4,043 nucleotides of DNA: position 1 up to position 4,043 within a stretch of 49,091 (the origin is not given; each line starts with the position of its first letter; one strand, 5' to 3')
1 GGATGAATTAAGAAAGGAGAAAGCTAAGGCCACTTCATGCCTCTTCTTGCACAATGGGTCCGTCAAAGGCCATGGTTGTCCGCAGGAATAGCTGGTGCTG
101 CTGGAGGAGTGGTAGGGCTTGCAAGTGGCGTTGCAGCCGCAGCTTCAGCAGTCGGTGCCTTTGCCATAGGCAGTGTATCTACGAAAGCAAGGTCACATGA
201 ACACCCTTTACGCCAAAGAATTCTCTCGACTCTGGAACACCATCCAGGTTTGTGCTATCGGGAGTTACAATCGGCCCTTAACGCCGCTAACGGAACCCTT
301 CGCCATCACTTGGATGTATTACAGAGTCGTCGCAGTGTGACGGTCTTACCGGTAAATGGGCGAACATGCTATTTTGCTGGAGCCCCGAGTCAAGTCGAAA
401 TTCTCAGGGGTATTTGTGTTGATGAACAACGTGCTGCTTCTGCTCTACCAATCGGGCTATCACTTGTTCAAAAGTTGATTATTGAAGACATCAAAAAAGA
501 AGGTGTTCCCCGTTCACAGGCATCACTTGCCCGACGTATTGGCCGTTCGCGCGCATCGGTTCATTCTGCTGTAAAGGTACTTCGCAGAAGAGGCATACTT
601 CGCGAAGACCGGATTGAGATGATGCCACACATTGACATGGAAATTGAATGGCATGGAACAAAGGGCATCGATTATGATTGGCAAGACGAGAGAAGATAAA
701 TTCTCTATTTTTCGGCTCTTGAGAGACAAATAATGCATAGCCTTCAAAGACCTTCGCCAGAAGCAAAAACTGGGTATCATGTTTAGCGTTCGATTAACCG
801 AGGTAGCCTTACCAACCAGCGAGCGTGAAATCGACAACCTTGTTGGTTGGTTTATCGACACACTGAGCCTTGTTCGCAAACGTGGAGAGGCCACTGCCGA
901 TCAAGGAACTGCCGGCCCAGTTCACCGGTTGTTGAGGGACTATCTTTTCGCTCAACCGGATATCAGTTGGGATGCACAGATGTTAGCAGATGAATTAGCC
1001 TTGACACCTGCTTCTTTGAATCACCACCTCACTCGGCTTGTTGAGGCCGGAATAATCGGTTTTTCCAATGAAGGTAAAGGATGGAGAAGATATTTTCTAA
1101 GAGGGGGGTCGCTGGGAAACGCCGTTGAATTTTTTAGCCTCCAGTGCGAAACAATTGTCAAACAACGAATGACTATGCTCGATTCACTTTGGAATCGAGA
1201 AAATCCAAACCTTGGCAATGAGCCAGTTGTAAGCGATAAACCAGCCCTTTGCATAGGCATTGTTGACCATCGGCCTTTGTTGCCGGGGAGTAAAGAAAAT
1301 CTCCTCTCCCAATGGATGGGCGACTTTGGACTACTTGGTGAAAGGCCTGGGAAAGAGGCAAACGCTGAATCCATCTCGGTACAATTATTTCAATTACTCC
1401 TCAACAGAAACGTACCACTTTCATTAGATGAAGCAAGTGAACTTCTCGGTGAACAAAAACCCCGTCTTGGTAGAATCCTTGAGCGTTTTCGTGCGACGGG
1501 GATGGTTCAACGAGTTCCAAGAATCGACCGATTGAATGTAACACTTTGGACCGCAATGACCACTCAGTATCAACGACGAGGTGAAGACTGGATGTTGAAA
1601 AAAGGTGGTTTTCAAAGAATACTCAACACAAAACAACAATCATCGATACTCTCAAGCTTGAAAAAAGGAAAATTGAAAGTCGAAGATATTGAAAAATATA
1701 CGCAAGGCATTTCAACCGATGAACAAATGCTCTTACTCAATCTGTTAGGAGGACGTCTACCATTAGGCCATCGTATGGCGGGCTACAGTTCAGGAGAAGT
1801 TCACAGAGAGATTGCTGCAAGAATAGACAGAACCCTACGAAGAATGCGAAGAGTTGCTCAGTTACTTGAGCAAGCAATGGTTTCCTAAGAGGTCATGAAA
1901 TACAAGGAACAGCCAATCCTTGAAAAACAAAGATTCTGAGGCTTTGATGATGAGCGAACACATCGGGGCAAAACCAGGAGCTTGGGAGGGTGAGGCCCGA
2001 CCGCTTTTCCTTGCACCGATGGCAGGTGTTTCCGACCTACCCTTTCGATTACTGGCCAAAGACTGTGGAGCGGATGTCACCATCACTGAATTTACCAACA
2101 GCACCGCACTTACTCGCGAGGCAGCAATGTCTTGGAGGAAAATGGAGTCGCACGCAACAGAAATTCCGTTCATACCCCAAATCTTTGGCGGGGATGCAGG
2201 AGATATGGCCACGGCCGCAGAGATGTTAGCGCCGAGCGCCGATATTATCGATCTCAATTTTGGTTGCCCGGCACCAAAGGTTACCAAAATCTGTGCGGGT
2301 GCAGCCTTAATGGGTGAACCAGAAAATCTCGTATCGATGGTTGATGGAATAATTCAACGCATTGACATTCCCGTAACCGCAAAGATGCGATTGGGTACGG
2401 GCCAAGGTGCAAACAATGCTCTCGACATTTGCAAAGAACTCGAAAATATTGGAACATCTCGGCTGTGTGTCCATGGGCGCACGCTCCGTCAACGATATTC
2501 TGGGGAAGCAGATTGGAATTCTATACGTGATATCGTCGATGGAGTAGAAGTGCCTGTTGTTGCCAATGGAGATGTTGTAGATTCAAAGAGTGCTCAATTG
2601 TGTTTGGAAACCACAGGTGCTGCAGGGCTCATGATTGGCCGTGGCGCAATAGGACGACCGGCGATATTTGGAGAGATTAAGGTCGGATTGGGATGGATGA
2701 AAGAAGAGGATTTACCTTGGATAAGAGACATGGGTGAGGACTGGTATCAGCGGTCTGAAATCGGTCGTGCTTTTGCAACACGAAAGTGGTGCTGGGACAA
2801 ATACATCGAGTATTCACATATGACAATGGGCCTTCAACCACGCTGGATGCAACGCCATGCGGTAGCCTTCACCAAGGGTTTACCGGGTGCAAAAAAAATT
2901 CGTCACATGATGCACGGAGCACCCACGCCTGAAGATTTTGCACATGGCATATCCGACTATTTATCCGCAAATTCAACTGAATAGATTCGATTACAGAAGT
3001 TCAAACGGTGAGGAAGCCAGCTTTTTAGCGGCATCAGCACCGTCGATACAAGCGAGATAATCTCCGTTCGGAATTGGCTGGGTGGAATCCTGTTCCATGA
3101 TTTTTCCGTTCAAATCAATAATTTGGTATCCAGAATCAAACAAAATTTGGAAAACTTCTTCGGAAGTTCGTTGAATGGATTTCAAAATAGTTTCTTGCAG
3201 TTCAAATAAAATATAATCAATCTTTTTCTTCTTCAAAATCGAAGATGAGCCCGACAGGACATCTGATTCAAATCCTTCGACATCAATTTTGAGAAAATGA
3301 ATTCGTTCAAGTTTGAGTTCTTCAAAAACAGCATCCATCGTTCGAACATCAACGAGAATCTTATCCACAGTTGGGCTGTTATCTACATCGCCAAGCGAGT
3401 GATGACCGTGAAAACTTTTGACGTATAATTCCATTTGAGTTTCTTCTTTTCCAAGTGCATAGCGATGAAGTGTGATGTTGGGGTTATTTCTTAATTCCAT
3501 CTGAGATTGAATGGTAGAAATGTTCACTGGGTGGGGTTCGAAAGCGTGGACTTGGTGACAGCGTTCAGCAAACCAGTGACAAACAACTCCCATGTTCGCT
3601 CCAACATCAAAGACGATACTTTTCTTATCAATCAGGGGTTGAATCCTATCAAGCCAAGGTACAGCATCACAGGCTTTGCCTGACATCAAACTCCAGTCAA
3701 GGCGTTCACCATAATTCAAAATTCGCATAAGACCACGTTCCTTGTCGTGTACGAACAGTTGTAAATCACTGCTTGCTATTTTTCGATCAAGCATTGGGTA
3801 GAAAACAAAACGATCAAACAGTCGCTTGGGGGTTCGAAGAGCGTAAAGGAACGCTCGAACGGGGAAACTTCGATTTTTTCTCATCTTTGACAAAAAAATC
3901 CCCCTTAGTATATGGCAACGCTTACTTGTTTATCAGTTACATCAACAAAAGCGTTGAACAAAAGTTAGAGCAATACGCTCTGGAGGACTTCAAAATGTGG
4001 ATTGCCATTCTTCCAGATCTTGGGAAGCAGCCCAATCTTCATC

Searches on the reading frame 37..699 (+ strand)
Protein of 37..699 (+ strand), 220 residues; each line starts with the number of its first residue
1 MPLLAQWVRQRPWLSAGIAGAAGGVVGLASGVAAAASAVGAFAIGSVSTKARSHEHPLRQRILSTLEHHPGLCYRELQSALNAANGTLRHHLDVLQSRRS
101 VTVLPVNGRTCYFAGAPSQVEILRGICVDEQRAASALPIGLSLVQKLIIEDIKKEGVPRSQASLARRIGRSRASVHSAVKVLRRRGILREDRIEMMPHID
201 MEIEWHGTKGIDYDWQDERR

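Call 85: search_protein_families(library=pfam, proteins=[window:37-699:+], max_evalue=0.001)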
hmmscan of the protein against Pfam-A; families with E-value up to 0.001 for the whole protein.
window:37-699:+ (220 aa): 8 families
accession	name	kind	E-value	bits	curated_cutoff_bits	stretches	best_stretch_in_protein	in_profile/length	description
PF13412.12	HTH_24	-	7.7e-11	41.8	21.9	2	58-96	4-42/48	Winged helix-turn-helix DNA-binding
PF24266.1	HTH_HVO_0163_N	-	1.6e-08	34.9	31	1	59-118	4-63/70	HVO_0163, N-terminal HTH domain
PF12840.13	HTH_20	-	6.7e-07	29.6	27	1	56-96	3-43/51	Helix-turn-helix domain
PF09339.16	HTH_IclR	-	2.3e-05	24.5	22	1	161-191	21-51/52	IclR helix-turn-helix domain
PF12802.13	MarR_2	-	0.00013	22.5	27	1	140-189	2-51/61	MarR family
PF01047.28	MarR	-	0.0003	21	24.6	0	143-189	3-48/59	MarR family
PF13545.12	HTH_Crp_2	-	0.00085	19.7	27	0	157-194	21-60/70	Crp-like helix-turn-helix domain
PF01726.22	LexA_DNA_bind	-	0.00094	19.4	23.7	0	146-191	13-59/65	LexA DNA binding domain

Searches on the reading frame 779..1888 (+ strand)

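Call 85: search_protein_families(library=pfam, proteins=[window:779-1888:+], max_evalue=0.001)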
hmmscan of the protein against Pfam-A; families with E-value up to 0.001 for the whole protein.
window:779-1888:+ (369 aa): 5 families
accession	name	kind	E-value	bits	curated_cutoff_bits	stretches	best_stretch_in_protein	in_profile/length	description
PF01022.26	HTH_5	-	8.4e-06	26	22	0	69-93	21-45/47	Bacterial regulatory protein, arsR family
PF12802.13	MarR_2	-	7.8e-05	23.2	27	0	208-247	14-54/61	MarR family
PF13545.12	HTH_Crp_2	-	0.00014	22.2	27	0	66-94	25-53/70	Crp-like helix-turn-helix domain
PF14394.12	DUF4423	-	0.00032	21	30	0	48-100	22-73/165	Domain of unknown function (DUF4423)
PF12840.13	HTH_20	-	0.00043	20.6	27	0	69-93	24-48/51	Helix-turn-helix domain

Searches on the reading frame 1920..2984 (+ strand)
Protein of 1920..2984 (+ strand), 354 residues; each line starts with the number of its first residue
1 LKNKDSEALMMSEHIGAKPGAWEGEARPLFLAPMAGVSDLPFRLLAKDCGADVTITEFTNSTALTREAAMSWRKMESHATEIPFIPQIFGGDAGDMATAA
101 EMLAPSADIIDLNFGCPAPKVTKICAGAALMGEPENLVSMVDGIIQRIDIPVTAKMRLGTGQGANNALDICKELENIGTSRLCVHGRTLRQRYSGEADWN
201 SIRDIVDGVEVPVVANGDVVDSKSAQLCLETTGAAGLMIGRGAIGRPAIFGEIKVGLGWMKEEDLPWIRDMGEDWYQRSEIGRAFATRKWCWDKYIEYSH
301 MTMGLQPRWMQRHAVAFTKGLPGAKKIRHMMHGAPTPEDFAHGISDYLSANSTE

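Call 85: search_protein_families(library=pfam, proteins=[window:1920-2984:+], max_evalue=0.001)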
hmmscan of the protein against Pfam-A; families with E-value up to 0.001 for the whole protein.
window:1920-2984:+ (354 aa): 1 family
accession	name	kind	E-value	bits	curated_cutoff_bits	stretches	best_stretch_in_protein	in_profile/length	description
PF01207.24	Dus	-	2.9e-67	227.4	20.4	1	31-255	2-228/311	Dihydrouridine synthase (Dus)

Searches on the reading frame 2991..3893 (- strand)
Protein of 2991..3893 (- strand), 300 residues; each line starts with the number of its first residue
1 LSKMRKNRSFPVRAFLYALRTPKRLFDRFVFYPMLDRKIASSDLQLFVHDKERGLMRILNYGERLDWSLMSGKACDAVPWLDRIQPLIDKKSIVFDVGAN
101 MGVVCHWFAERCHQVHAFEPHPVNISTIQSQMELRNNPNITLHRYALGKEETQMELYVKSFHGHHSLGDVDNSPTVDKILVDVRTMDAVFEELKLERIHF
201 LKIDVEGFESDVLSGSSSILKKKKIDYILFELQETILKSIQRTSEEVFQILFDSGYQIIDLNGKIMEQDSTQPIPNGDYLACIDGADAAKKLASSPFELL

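Call 85: search_protein_families(library=pfam, proteins=[window:2991-3893:-], max_evalue=0.001)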
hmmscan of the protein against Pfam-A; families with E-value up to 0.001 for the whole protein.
window:2991-3893:- (300 aa): 2 families
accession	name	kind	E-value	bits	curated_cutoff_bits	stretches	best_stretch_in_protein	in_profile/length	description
PF05050.19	Methyltransf_21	-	2.1e-22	80.5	22.7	1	96-258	1-173/173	Methyltransferase FkbM domain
PF05575.17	V_cholerae_RfbT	-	1.4e-05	25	27.9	1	92-251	81-247/286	Vibrio cholerae RfbT protein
